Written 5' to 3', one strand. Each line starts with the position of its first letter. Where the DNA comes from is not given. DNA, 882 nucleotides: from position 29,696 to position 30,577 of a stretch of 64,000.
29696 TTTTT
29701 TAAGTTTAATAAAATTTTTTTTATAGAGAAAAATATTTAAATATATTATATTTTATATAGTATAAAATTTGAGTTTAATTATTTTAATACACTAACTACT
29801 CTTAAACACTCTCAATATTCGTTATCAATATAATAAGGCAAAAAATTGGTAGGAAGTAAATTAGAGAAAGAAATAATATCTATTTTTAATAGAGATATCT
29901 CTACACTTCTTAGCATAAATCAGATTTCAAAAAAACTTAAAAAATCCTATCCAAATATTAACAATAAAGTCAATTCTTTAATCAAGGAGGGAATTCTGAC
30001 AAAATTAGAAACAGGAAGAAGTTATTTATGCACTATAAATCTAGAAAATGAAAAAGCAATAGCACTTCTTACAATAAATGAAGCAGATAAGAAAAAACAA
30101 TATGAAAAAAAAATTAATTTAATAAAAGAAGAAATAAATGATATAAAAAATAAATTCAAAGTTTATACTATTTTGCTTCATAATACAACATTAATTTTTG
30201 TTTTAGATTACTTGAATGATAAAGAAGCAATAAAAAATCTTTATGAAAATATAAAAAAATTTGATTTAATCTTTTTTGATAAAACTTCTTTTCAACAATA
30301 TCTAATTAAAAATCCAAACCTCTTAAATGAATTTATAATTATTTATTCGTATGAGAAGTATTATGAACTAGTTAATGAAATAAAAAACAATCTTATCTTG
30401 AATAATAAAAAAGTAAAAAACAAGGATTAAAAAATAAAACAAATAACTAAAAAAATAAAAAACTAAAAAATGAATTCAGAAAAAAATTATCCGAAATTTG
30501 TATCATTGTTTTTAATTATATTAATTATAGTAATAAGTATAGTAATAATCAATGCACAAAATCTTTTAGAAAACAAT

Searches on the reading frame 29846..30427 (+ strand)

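Call 25: search_protein_families(library=pfam, proteins=[window:29846-30427:+], max_evalue=0.01)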
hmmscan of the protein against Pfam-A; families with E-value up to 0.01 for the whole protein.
window:29846-30427:+ (194 aa): 3 families
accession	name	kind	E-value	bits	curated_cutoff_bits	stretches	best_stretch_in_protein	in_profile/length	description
PF25212.1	HVO_A0114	-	0.0024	18.1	27.6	1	22-60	37-75/84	HVO_A0114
PF13412.12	HTH_24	-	0.0047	16.9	21.9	0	22-51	18-47/48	Winged helix-turn-helix DNA-binding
PF15460.11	SAS4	-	0.0066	16.9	24.4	0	70-107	51-89/99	Something about silencing, SAS, complex subunit 4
